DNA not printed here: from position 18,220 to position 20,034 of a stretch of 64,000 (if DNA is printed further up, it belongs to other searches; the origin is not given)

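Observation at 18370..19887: Unusual fusion: ~200-residue polytopic membrane domain joined to a PstS-like periplasmic binding domain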

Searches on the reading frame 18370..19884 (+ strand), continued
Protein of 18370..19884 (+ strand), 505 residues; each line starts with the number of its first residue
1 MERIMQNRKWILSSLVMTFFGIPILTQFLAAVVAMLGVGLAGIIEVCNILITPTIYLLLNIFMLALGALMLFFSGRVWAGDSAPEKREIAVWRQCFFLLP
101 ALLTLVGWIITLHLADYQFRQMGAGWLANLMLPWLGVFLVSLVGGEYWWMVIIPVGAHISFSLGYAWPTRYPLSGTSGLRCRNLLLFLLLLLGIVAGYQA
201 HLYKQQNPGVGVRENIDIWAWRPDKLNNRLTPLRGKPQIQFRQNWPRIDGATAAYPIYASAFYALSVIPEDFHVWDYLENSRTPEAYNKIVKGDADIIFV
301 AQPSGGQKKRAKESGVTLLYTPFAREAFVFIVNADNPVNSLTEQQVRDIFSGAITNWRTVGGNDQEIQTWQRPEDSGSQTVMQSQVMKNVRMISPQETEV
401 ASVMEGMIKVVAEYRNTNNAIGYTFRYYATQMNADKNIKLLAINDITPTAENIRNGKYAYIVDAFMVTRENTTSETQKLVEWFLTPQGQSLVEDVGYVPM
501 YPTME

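Call 48: search_solved_structures(query=A1, max_evalue=0.00001, show_alignments=3)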
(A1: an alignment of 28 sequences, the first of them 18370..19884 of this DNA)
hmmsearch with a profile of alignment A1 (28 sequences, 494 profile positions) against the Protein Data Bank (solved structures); distinct sequences matched with E-value up to 0.00001: 11.
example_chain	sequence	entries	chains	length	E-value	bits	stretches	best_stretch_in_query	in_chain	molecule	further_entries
4q8r_A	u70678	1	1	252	2.3e-27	99.2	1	238-484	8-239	Phosphate ABC transporter, phosphate-binding protein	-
4gd5_A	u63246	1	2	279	3.5e-27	98.7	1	238-483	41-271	Phosphate ABC transporter, phosphate-binding protein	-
4n13_A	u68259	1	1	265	2.8e-23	85.8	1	310-491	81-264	Phosphate ABC transporter, periplasmic phosphate-binding protein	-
9l8j_A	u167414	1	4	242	3.6e-22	82.1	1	270-484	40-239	Sll0540 protein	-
1twy_A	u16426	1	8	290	1.6e-20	76.7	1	302-491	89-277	ABC transporter, periplasmic substrate-binding protein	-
4exl_A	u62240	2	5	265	1.6e-20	76.7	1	319-493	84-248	Phosphate-binding protein pstS 1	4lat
4ecf_A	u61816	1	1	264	2.3e-17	66.3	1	321-490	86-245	ABC-type phosphate transport system, periplasmic component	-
4jwo_A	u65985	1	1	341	5.3e-13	51.9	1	238-490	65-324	Phosphate binding protein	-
4pqj_A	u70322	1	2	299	3e-11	46.1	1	303-490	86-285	Phosphate binding protein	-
4h1x_A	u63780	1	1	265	3.9e-11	45.7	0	406-488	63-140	Phosphate-binding protein pstS 2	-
4omb_A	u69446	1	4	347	4.6e-11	45.5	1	303-490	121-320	Phosphate binding protein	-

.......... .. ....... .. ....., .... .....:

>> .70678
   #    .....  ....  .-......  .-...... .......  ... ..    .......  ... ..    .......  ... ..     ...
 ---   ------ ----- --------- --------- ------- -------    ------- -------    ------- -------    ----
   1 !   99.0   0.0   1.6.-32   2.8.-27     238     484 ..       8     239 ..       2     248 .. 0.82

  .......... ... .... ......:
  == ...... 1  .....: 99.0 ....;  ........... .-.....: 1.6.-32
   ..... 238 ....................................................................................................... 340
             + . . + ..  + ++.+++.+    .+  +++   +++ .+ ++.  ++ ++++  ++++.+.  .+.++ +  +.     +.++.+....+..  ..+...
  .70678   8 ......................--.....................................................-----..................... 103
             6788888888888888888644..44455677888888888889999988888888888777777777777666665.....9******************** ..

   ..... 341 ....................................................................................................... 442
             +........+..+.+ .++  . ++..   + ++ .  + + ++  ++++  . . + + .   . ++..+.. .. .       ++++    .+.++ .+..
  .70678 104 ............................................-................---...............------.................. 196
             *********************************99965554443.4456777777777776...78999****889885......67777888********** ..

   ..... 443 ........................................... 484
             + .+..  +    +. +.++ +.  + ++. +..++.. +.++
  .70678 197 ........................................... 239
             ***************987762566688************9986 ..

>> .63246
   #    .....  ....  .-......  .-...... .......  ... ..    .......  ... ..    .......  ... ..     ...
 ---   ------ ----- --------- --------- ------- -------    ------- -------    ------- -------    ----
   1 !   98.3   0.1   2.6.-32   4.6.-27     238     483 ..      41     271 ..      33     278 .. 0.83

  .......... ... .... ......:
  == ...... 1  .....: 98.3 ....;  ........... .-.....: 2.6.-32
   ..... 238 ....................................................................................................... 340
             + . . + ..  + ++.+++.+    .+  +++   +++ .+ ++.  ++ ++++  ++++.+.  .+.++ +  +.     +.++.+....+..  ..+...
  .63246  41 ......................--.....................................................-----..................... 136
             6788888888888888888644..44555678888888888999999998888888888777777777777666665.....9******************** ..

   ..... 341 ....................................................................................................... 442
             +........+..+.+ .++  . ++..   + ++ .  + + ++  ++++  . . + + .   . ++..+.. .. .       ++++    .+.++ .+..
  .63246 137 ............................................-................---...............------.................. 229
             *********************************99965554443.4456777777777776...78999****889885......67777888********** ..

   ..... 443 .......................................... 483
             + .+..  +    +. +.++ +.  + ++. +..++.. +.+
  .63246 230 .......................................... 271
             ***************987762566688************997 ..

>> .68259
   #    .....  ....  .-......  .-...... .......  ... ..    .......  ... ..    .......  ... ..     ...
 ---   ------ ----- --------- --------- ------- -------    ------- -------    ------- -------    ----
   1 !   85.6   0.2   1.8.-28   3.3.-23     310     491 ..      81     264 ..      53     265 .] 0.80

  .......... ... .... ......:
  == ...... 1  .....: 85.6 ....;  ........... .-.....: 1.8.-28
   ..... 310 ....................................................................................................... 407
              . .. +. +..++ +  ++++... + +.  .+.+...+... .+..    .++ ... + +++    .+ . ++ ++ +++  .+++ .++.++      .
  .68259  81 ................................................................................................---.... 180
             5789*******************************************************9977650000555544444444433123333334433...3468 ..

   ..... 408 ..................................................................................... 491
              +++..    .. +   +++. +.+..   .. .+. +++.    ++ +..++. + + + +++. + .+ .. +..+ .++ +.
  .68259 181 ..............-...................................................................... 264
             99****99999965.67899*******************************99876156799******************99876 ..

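Call 60: find_encoding_contigs(protein=P0117, flank=7000, max_places=1)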
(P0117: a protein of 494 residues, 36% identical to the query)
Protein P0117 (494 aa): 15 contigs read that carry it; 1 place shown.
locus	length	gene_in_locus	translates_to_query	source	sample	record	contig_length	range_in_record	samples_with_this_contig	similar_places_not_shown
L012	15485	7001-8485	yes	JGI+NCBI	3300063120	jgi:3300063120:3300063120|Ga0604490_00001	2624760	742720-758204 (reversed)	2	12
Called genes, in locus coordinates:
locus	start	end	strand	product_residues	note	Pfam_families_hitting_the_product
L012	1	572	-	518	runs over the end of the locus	PF02743:dCache_1, PF17203:sCache_3_2 (faint), PF00990:GGDEF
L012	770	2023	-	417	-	PF00180:Iso_dh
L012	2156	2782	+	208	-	PF00849:PseudoU_synth_2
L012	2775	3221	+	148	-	PF00293:NUDIX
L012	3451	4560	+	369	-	PF02540:NAD_synthase, PF02568:ThiI (weak), PF03054:tRNA_Me_trans, PF20259:tRNA_Me_trans_M, PF20258:tRNA_Me_trans_C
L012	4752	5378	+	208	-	PF04356:DUF489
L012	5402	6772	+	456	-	PF00206:Lyase_1, PF08328:ASL_C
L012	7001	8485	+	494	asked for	PF12849:PBP_like_2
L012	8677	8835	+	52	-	PF01915:Glyco_hydro_3_C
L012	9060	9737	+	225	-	PF00072:Response_reg, PF00486:Trans_reg_C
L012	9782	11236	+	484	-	PF08918:PhoQ_Sensor, PF26769:HAMP_PhoQ, PF00512:HisKA (weak), PF02518:HATPase_c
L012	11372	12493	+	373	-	PF08007:JmjC_2, PF20514:WHD_ROXA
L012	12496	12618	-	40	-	-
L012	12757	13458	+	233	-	-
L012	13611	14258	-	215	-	PF27349:IcsB_M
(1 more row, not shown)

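Call 61: find_encoding_contigs(protein=P0114, flank=7000, max_places=1)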
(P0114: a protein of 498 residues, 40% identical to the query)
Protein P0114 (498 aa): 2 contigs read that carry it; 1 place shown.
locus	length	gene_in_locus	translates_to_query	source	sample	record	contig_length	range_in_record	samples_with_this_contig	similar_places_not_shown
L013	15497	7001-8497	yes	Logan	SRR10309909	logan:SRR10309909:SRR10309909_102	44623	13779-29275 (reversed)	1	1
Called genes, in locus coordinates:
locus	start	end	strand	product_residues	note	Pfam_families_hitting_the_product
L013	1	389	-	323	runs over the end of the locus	PF08003:Methyltransf_9, PF13489:Methyltransf_23, PF13847:Methyltransf_31 (weak), PF08241:Methyltransf_11 (weak), PF08242:Methyltransf_12 (weak), PF13649:Methyltransf_25 (weak)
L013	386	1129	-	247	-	PF00891:Methyltransf_2, PF13847:Methyltransf_31, PF08241:Methyltransf_11, PF08242:Methyltransf_12, PF13649:Methyltransf_25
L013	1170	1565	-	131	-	PF01124:MAPEG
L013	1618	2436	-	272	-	PF01904:DUF72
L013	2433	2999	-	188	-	PF00857:Isochorismatase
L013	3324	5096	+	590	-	PF01336:tRNA_anti-codon, PF00152:tRNA-synt_2, PF02938:GAD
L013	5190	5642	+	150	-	PF00293:NUDIX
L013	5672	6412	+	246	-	PF20772:TACO1_YebC_N, PF01709:Transcrip_reg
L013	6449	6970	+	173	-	PF02075:RuvC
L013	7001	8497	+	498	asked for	PF12849:PBP_like_2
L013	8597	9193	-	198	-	PF05708:Peptidase_C92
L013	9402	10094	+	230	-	-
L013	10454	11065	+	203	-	PF01330:RuvA_N, PF00633:HHH (faint), PF14520:HHH_5, PF07499:RuvA_C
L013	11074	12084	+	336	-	PF05496:RuvB_N, PF00004:AAA, PF07728:AAA_5 (faint), PF17864:AAA_lid_4, PF05491:WHD_RuvB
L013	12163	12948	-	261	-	PF00950:ABC-3, PF01032:FecCD (weak)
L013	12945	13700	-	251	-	PF00005:ABC_tran, PF13304:AAA_21 (weak)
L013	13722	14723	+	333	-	PF01297:ZnuA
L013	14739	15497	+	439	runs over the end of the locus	PF08525:OapA_N, PF04225:LysM_OapA (weak), PF22310:NMB0315_dom_I (faint), PF01476:LysM (weak), PF19425:Csd3_N2, PF01551:Peptidase_M23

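Call 74: find_encoding_contigs(protein=P0076, flank=6000, max_places=2)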
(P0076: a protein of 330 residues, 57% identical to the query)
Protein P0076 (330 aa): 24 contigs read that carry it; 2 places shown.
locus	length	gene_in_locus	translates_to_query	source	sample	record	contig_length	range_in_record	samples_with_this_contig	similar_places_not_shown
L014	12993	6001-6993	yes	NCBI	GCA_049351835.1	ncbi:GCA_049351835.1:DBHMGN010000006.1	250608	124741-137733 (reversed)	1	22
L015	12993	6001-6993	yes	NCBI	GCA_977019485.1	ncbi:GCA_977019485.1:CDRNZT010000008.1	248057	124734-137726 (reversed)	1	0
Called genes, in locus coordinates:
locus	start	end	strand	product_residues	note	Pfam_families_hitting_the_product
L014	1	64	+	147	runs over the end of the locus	-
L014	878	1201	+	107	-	-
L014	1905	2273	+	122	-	-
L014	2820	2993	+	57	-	-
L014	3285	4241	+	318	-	PF12849:PBP_like_2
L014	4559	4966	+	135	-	-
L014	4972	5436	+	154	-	-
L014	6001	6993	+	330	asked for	PF12849:PBP_like_2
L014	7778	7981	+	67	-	PF15606:Ntox34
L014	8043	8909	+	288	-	PF21581:SCD (faint), PF02985:HEAT (faint), PF03130:HEAT_PBS (faint), PF13646:HEAT_2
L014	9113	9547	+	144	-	-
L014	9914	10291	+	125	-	PF24722:DUF7674 (weak)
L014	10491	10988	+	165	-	-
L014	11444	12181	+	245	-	-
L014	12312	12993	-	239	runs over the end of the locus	-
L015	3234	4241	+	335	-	PF12849:PBP_like_2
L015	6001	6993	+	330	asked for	PF12849:PBP_like_2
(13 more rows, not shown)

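Call 75: find_encoding_contigs(protein=P0032, flank=6000, max_places=1)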
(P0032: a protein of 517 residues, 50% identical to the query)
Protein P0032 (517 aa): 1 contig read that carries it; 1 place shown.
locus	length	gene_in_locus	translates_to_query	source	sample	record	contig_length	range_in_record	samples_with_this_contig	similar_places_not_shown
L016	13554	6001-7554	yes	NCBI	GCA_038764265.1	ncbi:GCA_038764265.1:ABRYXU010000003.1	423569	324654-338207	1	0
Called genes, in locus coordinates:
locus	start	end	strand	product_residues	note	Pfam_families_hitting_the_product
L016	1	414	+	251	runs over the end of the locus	PF09339:HTH_IclR, PF01614:IclR_C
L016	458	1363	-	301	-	PF00701:DHDPS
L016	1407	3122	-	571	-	PF00920:ILVD_EDD_N, PF24877:ILV_EDD_C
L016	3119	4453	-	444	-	PF07690:MFS_1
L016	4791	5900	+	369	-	PF00465:Fe-ADH, PF13685:Fe-ADH_2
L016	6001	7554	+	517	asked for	PF12849:PBP_like_2, PF13531:SBP_bac_11 (weak)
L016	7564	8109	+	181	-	PF26610:YbbD_head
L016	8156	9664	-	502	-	PF01266:DAO, PF12831:FAD_oxidored (faint), PF16901:DAO_C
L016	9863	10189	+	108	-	PF00581:Rhodanese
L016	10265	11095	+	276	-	PF12122:Rhomboid_N, PF01694:Rhomboid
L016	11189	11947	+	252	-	PF08220:HTH_DeoR, PF08279:HTH_11, PF00455:DeoRC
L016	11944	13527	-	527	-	PF06956:RtcR, PF00158:Sigma54_activat, PF01078:Mg_chelatase (faint), PF14532:Sigma54_activ_2, PF00004:AAA (weak), PF07728:AAA_5 (weak), PF25601:AAA_lid_14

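Call 79: search_protein_families(proteins=[L004:8534-9235:+, L004:9235-9654:+, L016:7564-8106:+, L002:9518-9922:+, L013:9402-10091:+, L014:7131-7454:+, L014:4559-4963:+, L014:4972-5433:+], library=ncbifam, max_evalue=0.01)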
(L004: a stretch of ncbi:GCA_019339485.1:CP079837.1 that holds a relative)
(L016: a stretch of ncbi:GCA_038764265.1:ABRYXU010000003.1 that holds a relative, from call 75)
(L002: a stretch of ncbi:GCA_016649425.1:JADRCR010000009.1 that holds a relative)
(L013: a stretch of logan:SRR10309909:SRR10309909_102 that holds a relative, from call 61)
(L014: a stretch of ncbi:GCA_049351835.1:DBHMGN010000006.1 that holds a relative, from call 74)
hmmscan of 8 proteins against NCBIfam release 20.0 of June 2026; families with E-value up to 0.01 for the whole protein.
L004:8534-9235:+ (234 aa): 1 family
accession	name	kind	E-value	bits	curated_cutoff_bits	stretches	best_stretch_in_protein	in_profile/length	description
NF007301.0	PRK09781.1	equivalog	1.5e-20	73.5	373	1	1-45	1-45/181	hypothetical protein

L004:9235-9654:+ (140 aa): 3 families
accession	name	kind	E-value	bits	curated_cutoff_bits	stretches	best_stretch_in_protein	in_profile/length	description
NF007301.0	PRK09781.1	equivalog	1.6e-63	213.5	373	1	1-130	44-173/181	hypothetical protein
NF011298.0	PRK14710.1-3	equivalog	2.4e-13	50.8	326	1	16-132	35-156/163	hypothetical protein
NF011297.0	PRK14710.1-1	equivalog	4.3e-07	30.6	173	1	17-64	36-83/86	hypothetical protein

L016:7564-8106:+ (181 aa): 3 families
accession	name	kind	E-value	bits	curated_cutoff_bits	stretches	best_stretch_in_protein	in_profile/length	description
NF007301.0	PRK09781.1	equivalog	1.3e-130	432.2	373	1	1-181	1-181/181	hypothetical protein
NF011298.0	PRK14710.1-3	equivalog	2.4e-15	57.2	326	1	59-174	34-155/163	hypothetical protein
NF011297.0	PRK14710.1-1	equivalog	5.5e-08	33.5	173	1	58-107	33-83/86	hypothetical protein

L002:9518-9922:+ (135 aa): 0 families

L013:9402-10091:+ (230 aa): 0 families

L014:7131-7454:+ (108 aa): 0 families

L014:4559-4963:+ (135 aa): 0 families

L014:4972-5433:+ (154 aa): 0 families
